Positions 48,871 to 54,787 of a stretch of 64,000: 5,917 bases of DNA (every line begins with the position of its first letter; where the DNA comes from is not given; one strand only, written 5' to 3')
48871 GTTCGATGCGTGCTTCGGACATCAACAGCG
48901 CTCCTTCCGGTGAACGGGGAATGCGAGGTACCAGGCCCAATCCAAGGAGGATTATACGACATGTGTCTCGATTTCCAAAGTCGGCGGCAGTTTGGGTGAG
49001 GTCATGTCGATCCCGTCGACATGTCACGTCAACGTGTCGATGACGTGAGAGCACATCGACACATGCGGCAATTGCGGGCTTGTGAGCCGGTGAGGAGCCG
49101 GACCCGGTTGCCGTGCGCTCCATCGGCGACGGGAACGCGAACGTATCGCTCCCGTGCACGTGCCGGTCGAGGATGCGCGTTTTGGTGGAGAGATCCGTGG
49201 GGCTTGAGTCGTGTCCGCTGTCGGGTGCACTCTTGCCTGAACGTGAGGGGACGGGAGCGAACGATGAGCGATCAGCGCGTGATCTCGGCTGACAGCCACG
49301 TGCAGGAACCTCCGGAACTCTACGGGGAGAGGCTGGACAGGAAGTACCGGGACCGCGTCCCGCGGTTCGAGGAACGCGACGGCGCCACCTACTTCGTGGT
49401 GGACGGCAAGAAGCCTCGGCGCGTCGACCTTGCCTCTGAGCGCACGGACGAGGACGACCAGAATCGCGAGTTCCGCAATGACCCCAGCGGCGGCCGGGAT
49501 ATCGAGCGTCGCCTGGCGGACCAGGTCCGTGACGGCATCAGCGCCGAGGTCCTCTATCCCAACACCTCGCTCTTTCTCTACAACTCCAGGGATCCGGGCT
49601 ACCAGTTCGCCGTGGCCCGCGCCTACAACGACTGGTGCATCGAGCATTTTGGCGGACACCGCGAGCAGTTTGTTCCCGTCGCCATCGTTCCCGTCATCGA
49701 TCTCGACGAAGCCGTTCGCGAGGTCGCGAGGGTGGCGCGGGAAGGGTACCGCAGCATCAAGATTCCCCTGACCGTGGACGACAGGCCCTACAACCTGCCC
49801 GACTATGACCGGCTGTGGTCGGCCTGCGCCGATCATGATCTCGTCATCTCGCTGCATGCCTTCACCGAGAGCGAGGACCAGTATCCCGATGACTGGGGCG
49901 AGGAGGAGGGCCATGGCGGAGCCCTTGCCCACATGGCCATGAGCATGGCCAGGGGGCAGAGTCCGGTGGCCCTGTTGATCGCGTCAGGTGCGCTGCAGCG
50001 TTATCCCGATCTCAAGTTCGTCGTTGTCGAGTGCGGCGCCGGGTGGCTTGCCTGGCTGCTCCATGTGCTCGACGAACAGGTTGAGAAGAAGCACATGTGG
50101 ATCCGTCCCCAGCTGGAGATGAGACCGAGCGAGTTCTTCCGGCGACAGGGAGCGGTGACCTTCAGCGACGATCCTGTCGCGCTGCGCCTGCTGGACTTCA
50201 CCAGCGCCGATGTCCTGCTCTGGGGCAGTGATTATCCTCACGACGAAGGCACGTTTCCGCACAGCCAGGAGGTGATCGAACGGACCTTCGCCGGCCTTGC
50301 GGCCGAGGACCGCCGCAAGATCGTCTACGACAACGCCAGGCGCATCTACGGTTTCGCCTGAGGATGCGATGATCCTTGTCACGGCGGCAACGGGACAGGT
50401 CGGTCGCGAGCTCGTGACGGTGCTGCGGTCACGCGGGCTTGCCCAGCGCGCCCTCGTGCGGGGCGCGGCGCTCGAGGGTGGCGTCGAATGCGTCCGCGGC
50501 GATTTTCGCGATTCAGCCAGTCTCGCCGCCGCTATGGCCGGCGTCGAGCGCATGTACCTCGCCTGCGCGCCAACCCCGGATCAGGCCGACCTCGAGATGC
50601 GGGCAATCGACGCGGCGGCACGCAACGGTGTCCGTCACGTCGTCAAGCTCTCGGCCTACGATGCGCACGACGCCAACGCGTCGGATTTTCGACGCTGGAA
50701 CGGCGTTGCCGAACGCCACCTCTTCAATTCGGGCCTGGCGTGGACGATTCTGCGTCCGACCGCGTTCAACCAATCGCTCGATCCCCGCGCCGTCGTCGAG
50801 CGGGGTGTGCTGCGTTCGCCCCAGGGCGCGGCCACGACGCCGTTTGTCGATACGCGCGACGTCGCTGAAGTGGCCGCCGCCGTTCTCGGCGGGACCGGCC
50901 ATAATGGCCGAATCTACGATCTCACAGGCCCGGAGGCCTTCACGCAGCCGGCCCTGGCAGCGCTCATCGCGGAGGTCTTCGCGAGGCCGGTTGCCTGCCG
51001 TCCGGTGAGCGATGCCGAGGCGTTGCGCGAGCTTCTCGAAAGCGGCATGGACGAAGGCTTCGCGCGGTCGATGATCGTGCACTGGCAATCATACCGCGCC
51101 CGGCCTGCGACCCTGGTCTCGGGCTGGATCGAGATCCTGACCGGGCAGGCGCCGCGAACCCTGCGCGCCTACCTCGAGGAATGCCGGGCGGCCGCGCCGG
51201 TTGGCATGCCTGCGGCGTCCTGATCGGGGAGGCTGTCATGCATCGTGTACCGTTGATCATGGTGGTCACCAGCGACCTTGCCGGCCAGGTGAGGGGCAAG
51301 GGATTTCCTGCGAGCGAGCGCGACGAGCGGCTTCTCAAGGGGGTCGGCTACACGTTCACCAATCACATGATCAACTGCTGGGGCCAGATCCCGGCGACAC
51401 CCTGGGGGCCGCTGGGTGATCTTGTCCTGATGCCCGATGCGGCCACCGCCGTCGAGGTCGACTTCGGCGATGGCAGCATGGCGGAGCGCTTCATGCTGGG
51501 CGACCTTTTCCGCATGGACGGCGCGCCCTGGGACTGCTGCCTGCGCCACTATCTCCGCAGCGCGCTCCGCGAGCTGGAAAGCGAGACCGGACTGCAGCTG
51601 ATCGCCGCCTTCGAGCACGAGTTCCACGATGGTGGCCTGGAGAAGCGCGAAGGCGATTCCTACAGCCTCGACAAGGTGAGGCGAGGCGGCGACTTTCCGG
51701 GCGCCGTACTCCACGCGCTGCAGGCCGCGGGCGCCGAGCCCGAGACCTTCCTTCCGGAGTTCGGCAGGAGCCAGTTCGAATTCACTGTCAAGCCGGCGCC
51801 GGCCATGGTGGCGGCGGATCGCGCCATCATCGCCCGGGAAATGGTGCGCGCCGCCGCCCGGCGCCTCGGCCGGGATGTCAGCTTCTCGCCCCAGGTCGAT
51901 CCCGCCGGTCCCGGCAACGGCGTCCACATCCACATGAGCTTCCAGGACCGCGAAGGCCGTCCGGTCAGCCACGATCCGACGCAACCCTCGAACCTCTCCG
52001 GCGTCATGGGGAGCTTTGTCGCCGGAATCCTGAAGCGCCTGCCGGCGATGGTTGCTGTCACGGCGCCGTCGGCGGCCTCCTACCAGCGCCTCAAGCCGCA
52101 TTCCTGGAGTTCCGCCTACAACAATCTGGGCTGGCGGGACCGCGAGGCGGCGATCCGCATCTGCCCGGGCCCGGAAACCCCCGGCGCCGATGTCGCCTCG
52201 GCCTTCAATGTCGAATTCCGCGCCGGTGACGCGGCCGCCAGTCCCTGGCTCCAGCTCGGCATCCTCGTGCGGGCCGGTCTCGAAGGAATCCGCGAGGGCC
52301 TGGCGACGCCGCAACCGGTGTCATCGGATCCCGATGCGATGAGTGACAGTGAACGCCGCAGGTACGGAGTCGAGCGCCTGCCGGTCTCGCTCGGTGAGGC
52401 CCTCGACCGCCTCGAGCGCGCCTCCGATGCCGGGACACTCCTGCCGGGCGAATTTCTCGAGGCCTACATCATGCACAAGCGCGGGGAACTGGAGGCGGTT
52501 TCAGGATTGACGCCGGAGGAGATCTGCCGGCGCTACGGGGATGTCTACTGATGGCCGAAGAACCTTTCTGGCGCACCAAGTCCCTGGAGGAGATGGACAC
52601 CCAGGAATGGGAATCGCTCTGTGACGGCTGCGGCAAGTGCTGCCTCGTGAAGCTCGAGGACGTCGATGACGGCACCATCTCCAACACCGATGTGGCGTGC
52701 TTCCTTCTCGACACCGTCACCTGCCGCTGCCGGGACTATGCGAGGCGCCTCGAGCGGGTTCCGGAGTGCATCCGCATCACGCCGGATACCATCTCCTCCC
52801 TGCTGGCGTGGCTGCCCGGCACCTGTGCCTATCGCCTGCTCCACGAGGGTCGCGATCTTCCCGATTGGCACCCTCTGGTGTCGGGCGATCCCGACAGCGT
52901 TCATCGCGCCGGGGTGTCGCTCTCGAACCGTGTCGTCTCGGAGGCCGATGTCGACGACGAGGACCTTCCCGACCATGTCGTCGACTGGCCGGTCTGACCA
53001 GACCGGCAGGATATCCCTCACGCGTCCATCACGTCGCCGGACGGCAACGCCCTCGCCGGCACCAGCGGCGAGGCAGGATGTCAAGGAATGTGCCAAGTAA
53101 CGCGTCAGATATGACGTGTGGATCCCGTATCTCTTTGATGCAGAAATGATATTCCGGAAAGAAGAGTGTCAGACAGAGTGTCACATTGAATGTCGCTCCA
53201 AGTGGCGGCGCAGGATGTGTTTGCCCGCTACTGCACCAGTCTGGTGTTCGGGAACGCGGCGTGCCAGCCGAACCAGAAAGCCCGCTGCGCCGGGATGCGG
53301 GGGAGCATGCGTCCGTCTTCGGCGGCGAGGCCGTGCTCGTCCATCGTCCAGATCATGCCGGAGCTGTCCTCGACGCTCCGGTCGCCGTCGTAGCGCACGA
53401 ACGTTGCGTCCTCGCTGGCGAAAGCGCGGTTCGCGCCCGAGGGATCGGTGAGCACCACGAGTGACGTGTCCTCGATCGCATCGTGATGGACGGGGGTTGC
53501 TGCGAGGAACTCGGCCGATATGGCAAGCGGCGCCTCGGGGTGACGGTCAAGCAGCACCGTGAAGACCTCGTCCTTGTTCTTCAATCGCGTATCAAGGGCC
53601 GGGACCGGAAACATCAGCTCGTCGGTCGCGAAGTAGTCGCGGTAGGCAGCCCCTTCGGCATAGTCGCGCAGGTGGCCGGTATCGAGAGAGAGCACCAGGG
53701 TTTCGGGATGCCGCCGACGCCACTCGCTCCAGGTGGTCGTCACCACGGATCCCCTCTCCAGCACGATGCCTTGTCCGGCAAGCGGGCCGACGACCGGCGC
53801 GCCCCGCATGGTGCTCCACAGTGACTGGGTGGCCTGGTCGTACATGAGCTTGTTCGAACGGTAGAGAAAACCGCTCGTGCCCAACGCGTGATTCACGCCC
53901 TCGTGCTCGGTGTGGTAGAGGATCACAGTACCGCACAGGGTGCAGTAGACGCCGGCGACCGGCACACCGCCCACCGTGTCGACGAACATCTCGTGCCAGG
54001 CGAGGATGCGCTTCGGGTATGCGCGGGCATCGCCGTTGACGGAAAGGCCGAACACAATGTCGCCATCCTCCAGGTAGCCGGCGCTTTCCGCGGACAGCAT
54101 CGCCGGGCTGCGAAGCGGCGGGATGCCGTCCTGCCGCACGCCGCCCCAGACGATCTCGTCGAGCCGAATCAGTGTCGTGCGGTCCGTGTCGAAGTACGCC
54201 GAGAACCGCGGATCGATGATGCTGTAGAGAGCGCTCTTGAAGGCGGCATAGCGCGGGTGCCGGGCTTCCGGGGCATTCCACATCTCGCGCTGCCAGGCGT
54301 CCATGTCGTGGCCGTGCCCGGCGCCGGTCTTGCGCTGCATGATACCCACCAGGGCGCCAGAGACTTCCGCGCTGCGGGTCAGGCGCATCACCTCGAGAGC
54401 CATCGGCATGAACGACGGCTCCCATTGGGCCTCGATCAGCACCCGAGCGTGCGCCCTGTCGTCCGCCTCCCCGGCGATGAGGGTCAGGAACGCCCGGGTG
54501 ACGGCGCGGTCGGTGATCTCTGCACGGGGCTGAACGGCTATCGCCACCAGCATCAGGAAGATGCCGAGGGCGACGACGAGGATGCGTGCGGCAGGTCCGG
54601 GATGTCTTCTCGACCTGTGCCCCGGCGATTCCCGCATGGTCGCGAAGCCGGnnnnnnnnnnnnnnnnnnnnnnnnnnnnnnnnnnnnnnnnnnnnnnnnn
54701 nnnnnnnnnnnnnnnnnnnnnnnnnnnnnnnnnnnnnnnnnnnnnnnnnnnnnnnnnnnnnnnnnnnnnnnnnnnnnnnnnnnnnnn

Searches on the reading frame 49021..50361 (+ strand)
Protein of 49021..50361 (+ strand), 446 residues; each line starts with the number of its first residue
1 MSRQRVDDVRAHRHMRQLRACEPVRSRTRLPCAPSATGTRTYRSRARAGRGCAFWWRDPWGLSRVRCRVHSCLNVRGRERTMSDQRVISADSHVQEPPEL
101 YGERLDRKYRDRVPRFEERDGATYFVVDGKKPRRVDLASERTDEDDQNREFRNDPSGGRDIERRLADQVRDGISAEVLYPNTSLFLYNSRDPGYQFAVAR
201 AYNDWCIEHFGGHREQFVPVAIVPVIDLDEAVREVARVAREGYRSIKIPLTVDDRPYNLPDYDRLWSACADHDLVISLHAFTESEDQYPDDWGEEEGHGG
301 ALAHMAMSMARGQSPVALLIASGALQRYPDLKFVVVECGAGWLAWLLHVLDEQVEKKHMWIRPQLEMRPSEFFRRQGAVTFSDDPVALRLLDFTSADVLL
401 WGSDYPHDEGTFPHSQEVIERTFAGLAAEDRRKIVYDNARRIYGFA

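Call 46: search_protein_families(library=pfam, proteins=[window:49021-50361:+], max_evalue=0.00001)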
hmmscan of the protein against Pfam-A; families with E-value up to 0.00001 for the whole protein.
window:49021-50361:+ (446 aa): 1 family
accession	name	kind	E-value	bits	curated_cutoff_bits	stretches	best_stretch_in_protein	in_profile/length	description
PF04909.20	Amidohydro_2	-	8e-36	124.7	26.4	1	195-445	58-289/289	Amidohydrolase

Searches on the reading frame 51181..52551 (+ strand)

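Call 47: search_protein_families(library=pfam, proteins=[window:51181-52551:+], max_evalue=0.00001)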
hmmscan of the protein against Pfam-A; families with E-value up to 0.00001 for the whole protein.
window:51181-52551:+ (456 aa): 2 families
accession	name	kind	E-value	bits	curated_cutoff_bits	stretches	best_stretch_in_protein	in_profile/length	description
PF00120.29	Gln-synt_C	-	7.4e-68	229.6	24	1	120-442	3-334/344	Glutamine synthetase, catalytic domain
PF16952.10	Gln-synt_N_2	-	1.5e-20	73.5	35.7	1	16-117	8-112/112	Glutamine synthetase N-terminal domain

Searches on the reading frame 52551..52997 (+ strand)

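Call 47: search_protein_families(library=pfam, proteins=[window:52551-52997:+], max_evalue=0.00001)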
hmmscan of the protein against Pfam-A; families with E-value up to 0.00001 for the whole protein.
window:52551-52997:+ (148 aa): 1 family
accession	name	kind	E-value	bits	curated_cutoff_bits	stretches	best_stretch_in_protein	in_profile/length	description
PF03692.20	CxxCxxCC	-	1.2e-10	42.4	23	1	24-93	2-85/85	Putative zinc- or iron-chelating domain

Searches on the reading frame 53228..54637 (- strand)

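Call 47: search_protein_families(library=pfam, proteins=[window:53228-54637:-], max_evalue=0.00001)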
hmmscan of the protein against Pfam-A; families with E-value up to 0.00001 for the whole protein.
window:53228-54637:- (469 aa): 1 family
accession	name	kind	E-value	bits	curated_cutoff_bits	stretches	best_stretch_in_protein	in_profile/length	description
PF11376.13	DUF3179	-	8.9e-72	242.4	27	1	169-465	1-292/292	Protein of unknown function (DUF3179)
